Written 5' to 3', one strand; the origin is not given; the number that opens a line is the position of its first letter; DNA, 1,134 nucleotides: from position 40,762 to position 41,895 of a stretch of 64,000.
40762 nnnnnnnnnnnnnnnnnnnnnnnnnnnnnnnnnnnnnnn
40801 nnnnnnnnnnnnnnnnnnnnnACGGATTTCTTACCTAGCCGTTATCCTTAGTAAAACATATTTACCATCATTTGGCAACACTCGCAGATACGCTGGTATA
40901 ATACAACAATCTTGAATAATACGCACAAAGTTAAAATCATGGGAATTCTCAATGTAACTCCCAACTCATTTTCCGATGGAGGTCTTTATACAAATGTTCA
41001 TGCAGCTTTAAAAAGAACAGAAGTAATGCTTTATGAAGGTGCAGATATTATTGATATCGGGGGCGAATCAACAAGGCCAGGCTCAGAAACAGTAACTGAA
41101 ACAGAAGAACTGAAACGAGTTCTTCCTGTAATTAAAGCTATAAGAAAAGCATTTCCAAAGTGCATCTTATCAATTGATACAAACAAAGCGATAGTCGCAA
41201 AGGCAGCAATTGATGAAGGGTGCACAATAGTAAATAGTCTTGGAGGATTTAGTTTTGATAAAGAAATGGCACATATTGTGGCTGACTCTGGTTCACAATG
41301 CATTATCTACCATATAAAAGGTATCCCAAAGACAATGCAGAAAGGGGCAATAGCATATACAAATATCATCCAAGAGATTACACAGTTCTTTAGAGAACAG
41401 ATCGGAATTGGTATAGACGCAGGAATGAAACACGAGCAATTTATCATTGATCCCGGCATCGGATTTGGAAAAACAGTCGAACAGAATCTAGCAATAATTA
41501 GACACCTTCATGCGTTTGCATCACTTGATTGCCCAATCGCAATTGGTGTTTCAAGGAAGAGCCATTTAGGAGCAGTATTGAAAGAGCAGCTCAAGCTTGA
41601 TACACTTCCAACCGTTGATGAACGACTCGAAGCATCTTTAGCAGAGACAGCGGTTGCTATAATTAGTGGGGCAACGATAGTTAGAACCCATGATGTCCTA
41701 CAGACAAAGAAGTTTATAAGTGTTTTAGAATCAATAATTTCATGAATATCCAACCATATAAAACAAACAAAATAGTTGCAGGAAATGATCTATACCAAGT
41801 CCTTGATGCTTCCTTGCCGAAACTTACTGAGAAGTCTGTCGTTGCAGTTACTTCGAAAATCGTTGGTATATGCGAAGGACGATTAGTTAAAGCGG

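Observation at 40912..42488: folP translationally coupled to a CofE-family gamma-glutamyl ligase (FolC2-like) instead of a canonical folC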

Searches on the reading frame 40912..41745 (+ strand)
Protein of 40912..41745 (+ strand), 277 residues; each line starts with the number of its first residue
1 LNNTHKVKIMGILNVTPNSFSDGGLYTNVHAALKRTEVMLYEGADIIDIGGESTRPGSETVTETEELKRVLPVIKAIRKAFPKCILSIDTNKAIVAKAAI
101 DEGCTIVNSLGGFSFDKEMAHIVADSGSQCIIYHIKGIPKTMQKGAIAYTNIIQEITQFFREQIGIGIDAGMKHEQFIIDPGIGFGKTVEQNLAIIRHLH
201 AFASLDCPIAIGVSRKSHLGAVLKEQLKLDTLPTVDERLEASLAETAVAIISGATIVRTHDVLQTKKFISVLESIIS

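Call 3: search_protein_families(library=pfam, proteins=[window:40912-41745:+], max_evalue=0.01)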
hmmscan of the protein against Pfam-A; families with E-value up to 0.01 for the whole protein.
window:40912-41745:+ (277 aa): 1 family
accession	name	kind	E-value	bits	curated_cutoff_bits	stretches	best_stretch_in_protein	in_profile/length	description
PF00809.28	Pterin_bind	-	9.7e-77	258.3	25.5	1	10-260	1-244/244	Pterin binding enzyme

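Call 4: search_protein_families(library=ncbifam, proteins=[window:40912-41745:+], max_evalue=0.01)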
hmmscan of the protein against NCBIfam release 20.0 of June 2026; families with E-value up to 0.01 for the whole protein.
window:40912-41745:+ (277 aa): 6 families
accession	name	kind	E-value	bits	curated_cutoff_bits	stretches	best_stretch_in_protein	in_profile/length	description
TIGR01496.1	DHPS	equivalog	5.3e-87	291.7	162.6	1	8-274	1-257/258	dihydropteroate synthase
NF008625.0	PRK11613.1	equivalog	4.7e-69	232.6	455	1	7-275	15-272/282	dihydropteroate synthase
NF033502.0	Sul4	exception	1.8e-57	195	600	1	6-268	4-268/277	sulfonamide-resistant dihydropteroate synthase Sul4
NF000296.1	Sul3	exception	7.1e-36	124.2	475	1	8-264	3-251/263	sulfonamide-resistant dihydropteroate synthase Sul3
NF000295.1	Sul2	exception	5.3e-30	105.1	575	1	7-272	5-261/271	sulfonamide-resistant dihydropteroate synthase Sul2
NF000294.1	Sul1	exception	1.4e-23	84.1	600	1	7-273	1-260/278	sulfonamide-resistant dihydropteroate synthase Sul1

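Call 38: search_solved_structures(query=window:40939-41742:+, max_evalue=1e-20, show_alignments=3)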
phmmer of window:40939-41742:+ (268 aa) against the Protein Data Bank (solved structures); distinct sequences matched with E-value up to 1e-20: 41.
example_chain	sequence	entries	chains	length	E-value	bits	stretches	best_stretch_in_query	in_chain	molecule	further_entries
6pz2_A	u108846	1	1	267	7.5e-54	185.8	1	1-256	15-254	Dihydropteroate synthase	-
9p5i_A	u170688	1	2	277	1.9e-53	184.5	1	1-267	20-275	Dihydropteroate synthase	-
1aj0_A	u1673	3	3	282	2.1e-53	184.4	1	1-267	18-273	DIHYDROPTEROATE SYNTHASE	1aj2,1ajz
5u0v_A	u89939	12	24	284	2.1e-53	184.4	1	1-267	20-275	Dihydropteroate synthase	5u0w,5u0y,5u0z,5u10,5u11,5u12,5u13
5umg_A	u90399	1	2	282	2.3e-52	181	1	1-266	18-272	Dihydropteroate synthase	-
7tq1_A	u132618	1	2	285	7e-52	179.4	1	1-267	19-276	Dihydropteroate synthase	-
1tws_A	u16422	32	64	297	8.4e-52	179.1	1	1-267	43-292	DHPS, Dihydropteroate synthase | Dihydropteroate synthase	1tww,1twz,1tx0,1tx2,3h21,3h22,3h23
5usw_A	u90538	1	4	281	9.7e-52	178.9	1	1-265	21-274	Dihydropteroate synthase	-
3v5o_A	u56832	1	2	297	4.2e-51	176.8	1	1-267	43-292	Dihydropteroate synthase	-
5jq9_A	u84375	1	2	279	2.4e-50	174.3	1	1-265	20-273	Dihydropteroate synthase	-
3tyu_A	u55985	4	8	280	2.4e-50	174.3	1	1-265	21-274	7,8-dihydropteroate synthase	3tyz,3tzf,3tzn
8d5g_A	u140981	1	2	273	4.4e-49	170.2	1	1-262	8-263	folP-SMZ_B27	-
8d5h_A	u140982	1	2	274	4.4e-49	170.2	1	1-262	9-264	folP-SMZ_B27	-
5vis_A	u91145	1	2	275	4.5e-49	170.2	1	1-262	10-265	Dihydropteroate Synthase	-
8d5i_A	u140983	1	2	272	4.5e-49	170.2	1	1-262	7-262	folP-SMZ_B27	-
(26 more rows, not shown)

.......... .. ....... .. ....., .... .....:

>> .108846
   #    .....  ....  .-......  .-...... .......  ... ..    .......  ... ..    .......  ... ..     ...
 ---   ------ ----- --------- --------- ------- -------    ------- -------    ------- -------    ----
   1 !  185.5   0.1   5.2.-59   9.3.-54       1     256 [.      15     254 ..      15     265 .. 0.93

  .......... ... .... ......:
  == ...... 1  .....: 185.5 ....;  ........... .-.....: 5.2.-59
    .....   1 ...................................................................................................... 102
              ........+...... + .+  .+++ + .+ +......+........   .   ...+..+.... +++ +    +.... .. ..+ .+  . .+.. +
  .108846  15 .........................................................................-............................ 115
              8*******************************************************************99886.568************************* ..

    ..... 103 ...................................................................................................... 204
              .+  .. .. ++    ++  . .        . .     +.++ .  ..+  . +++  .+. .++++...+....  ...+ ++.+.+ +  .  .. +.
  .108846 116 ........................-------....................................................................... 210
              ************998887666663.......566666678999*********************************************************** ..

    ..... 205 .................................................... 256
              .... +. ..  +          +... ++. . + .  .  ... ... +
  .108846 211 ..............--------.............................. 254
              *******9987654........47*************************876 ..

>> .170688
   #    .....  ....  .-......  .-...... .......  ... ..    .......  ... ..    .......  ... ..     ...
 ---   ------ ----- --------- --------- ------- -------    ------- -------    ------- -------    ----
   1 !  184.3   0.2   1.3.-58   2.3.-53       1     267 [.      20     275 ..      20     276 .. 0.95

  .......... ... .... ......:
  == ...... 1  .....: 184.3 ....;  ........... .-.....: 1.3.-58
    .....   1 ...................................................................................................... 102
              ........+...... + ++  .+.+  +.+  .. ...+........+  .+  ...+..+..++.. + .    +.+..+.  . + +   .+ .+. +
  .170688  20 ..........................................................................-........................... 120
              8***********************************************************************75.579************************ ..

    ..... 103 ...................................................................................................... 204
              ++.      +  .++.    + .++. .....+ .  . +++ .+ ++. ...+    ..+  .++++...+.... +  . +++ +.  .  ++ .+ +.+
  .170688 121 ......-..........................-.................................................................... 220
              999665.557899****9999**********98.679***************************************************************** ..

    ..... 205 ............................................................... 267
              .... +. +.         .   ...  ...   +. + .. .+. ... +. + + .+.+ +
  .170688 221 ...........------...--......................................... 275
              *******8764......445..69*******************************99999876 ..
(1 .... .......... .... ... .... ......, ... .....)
